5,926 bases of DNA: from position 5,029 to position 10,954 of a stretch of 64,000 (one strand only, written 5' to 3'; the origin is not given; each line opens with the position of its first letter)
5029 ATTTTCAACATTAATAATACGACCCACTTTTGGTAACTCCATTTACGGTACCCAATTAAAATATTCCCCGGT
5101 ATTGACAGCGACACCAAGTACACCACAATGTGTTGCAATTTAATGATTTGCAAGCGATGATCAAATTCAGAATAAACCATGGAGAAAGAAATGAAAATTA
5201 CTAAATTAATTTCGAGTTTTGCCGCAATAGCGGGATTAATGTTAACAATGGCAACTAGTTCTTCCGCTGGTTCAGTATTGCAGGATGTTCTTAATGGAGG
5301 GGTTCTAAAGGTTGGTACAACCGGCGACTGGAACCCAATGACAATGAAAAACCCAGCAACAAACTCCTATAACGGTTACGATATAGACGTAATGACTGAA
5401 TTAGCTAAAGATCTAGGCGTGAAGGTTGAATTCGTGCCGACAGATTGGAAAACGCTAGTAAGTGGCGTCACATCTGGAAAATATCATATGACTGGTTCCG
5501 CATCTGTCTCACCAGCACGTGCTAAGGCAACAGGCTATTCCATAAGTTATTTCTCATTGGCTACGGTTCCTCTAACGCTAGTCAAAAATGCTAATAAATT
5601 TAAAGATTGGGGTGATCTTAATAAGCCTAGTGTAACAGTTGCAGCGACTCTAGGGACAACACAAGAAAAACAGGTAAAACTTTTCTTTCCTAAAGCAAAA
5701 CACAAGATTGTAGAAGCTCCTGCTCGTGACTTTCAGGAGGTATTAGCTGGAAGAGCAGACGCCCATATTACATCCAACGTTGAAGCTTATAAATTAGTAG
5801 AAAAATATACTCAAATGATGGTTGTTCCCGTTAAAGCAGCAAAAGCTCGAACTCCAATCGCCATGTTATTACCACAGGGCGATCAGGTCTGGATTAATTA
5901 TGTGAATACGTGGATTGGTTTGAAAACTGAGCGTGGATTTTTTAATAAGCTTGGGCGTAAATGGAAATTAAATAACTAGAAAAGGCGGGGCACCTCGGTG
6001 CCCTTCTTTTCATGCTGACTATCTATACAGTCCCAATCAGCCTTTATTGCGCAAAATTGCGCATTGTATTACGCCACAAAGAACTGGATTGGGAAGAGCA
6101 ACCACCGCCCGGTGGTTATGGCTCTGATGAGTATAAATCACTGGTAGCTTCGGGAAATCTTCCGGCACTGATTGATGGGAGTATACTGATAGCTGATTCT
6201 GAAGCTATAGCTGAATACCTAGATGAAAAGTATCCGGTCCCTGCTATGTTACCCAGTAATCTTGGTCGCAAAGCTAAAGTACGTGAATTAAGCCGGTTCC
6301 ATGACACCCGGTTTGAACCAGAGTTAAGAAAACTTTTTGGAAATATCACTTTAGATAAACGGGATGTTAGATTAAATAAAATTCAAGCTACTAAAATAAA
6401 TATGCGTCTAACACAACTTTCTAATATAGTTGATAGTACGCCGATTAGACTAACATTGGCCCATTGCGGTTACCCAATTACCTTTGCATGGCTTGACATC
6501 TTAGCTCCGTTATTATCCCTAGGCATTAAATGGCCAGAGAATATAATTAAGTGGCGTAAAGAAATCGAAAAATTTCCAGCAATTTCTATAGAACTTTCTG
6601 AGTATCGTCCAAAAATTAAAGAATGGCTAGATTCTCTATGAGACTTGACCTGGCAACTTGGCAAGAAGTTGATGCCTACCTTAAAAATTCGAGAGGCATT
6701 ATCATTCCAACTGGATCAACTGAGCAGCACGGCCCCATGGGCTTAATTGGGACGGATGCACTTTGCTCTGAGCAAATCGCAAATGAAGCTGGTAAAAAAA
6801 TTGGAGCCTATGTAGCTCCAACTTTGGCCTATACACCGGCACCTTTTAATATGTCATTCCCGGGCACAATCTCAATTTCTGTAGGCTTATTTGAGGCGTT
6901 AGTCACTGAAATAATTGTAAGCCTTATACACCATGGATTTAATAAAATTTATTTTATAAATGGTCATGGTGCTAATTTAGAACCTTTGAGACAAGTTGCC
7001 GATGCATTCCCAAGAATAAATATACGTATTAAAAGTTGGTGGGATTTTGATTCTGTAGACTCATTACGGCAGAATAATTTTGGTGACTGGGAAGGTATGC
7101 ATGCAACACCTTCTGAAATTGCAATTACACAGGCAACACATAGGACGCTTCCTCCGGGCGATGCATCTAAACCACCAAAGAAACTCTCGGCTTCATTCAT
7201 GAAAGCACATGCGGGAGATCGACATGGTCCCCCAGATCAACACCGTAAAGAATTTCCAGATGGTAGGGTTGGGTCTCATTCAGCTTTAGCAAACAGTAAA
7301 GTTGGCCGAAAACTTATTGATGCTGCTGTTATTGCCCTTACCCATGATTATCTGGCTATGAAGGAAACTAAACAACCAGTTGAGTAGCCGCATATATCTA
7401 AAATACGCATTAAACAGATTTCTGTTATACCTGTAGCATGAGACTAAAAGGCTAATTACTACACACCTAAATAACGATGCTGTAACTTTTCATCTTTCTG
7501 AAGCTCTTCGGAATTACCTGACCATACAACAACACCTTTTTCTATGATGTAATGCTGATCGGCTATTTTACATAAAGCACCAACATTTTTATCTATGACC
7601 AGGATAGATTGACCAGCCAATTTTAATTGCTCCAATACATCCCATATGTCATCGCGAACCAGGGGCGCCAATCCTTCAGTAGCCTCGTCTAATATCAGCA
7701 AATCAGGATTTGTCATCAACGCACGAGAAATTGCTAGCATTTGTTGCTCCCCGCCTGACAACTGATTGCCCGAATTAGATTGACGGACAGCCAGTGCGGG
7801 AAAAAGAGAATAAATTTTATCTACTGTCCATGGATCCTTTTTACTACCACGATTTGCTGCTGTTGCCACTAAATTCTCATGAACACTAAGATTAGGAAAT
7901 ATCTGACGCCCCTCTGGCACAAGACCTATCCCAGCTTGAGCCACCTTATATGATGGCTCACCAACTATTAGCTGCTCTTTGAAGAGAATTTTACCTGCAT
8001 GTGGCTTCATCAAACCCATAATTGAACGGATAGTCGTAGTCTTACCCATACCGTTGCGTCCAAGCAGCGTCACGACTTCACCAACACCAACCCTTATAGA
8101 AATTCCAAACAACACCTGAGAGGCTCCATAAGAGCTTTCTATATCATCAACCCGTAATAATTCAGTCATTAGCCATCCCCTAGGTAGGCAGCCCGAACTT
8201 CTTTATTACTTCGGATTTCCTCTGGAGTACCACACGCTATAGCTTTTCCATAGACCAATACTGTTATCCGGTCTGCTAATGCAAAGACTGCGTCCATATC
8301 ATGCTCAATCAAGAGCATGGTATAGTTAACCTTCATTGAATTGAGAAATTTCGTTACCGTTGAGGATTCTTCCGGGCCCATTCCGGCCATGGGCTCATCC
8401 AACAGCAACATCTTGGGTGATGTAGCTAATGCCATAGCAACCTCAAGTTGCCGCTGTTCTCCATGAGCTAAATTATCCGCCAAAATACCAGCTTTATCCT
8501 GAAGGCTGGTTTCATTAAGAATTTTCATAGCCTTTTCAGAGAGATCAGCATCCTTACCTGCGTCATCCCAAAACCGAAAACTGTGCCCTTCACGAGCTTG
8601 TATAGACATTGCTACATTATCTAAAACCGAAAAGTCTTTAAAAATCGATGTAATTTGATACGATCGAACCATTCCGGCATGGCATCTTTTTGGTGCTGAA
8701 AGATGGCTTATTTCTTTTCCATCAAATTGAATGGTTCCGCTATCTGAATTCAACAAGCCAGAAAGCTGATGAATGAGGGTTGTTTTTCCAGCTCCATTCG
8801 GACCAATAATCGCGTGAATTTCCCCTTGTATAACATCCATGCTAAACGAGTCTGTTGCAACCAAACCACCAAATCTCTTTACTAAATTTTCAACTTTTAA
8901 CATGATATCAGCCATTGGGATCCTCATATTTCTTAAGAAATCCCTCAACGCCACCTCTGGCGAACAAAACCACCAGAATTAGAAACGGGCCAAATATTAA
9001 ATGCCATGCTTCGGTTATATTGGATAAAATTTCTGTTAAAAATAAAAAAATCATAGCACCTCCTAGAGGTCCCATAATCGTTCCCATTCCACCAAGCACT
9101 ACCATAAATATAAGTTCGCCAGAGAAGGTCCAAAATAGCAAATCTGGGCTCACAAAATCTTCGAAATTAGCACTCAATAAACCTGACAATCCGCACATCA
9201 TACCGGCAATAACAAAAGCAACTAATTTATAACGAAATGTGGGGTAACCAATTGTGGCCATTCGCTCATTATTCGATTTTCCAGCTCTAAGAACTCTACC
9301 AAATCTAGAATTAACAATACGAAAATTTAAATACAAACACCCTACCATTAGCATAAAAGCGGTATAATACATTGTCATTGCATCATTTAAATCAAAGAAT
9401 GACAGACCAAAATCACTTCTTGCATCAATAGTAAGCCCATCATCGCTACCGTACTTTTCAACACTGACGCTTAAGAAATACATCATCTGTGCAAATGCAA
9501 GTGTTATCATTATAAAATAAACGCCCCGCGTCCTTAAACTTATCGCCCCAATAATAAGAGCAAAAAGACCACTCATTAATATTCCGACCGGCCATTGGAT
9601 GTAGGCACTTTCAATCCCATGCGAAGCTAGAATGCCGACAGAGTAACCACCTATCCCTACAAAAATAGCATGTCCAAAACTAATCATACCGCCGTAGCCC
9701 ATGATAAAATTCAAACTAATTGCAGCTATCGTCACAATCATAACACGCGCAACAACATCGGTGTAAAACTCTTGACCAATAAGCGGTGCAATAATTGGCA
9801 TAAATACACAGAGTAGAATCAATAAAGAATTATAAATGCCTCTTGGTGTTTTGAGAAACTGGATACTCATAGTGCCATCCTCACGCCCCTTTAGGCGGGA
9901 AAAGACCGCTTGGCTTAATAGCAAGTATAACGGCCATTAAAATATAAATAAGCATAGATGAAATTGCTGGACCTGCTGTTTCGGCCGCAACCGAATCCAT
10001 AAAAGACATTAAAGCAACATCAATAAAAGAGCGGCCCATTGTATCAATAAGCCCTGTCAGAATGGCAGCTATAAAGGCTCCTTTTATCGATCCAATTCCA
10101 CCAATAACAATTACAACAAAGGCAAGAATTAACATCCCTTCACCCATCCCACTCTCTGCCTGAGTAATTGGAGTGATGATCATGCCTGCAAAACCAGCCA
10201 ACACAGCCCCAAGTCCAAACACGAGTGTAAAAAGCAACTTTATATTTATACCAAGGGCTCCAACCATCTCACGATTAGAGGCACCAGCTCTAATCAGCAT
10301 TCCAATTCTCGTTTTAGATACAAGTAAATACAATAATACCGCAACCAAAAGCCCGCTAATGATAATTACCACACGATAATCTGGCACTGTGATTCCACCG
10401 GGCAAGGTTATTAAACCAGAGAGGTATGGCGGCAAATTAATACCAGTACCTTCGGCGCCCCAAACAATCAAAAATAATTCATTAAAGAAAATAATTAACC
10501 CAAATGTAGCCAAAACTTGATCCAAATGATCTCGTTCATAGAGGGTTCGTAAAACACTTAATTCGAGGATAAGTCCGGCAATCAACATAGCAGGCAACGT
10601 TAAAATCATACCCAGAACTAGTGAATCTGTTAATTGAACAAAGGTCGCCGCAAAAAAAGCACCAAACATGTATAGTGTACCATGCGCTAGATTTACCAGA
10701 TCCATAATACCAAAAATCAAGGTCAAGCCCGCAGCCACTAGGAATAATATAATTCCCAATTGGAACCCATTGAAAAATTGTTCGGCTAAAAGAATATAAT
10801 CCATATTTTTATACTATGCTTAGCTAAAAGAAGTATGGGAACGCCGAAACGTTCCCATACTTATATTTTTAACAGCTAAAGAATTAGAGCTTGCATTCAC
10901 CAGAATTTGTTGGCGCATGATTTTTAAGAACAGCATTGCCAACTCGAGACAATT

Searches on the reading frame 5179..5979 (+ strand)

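Call 42: search_protein_families(library=pfam, proteins=[window:5179-5979:+])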
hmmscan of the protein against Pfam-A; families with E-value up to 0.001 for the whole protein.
window:5179-5979:+ (266 aa): 1 family
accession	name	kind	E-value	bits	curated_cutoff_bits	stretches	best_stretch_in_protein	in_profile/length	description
PF00497.25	SBP_bac_3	-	1.4e-23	83.5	26.4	1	43-262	1-129/132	Bacterial extracellular solute-binding proteins, family 3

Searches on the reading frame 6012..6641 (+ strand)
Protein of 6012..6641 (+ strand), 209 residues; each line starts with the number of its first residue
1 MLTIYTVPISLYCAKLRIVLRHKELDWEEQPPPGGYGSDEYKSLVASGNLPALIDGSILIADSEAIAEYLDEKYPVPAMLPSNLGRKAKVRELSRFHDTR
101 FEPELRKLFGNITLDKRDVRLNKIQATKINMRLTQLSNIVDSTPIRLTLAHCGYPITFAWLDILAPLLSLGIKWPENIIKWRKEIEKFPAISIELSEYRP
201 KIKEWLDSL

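Call 42: search_protein_families(library=pfam, proteins=[window:6012-6641:+])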
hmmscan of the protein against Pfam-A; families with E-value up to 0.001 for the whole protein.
window:6012-6641:+ (209 aa): 3 families
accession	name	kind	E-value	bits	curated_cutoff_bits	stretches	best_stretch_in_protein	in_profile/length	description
PF13417.12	GST_N_3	-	9e-15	55.2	22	1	5-75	2-72/75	Glutathione S-transferase, N-terminal domain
PF13409.12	GST_N_2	-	1.1e-11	45.6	25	1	10-72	2-69/70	Glutathione S-transferase, N-terminal domain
PF02798.26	GST_N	-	3.9e-08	34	20.9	1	2-72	3-76/76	Glutathione S-transferase, N-terminal domain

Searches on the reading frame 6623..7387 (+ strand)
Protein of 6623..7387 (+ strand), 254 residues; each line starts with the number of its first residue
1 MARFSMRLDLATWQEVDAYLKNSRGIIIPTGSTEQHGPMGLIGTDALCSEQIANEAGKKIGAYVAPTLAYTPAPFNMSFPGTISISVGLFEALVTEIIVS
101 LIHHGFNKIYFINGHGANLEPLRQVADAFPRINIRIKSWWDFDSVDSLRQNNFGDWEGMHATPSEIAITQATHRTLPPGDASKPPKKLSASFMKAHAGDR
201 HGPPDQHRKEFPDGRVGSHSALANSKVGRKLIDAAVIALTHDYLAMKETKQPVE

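Call 42: search_protein_families(library=pfam, proteins=[window:6623-7387:+])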
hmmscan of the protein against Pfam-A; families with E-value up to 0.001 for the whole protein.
window:6623-7387:+ (254 aa): 1 family
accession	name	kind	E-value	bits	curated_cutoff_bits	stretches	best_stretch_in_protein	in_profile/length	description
PF02633.19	Creatininase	-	2.6e-48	165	31.3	1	11-239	3-234/238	Creatinine amidohydrolase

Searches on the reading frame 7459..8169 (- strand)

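Call 42: search_protein_families(library=pfam, proteins=[window:7459-8169:-])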
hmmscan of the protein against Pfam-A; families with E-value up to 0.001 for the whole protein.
window:7459-8169:- (236 aa): 1 family
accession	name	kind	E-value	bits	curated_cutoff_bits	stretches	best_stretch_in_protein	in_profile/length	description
PF00005.33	ABC_tran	-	6.1e-30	105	25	1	22-164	3-136/137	ABC transporter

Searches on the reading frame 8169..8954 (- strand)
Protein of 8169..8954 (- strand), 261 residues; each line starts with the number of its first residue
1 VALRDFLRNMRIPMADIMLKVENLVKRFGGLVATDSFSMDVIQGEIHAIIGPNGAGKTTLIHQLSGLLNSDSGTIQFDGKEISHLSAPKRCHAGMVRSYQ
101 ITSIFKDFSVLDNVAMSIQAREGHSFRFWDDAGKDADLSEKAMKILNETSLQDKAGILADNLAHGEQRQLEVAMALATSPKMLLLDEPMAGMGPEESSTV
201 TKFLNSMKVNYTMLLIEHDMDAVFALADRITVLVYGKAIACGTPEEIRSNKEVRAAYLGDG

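Call 43: search_protein_families(library=pfam, proteins=[window:8169-8954:-])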
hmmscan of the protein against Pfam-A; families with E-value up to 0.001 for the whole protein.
window:8169-8954:- (261 aa): 5 families
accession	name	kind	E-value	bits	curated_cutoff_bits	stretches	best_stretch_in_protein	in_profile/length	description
PF00005.33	ABC_tran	-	2.6e-27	96.5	25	1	36-190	3-137/137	ABC transporter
PF12399.14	BCA_ABC_TP_C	-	1.6e-10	40.8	25.5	1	239-261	3-25/27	Branched-chain amino acid ATP-binding cassette transporter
PF13304.12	AAA_21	-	2.7e-07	31.4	27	0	46-70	1-25/304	AAA domain, putative AbiEii toxin, Type IV TA system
PF02463.25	SMC_N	-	2.9e-05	24.1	40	1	43-222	23-201/220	RecF/RecN/SMC N terminal domain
PF13555.12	AAA_29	-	0.00066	19.8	27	0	43-74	22-51/61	P-loop containing region of AAA domain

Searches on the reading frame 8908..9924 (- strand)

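Call 43: search_protein_families(library=pfam, proteins=[window:8908-9924:-])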
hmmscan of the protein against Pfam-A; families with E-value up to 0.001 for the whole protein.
window:8908-9924:- (338 aa): 1 family
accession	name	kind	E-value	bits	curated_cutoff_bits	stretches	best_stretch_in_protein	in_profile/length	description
PF02653.21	BPD_transp_2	-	1.5e-36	126.4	26.8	1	56-319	4-268/269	Branched-chain amino acid transport system / permease component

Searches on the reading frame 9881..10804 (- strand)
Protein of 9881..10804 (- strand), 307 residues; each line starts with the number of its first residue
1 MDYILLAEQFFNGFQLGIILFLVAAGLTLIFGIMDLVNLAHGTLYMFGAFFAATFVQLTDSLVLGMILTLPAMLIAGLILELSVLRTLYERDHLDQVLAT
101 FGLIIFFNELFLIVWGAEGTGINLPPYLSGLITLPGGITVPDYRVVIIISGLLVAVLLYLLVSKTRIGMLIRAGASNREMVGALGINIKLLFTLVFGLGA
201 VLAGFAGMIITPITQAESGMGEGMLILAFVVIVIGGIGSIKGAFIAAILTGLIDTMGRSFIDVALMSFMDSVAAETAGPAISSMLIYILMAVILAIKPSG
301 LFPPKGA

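Call 43: search_protein_families(library=pfam, proteins=[window:9881-10804:-])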
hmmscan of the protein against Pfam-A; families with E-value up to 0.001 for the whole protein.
window:9881-10804:- (307 aa): 1 family
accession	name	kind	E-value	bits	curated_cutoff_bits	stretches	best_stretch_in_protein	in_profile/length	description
PF02653.21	BPD_transp_2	-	1.4e-35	123.2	26.8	1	11-294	3-269/269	Branched-chain amino acid transport system / permease component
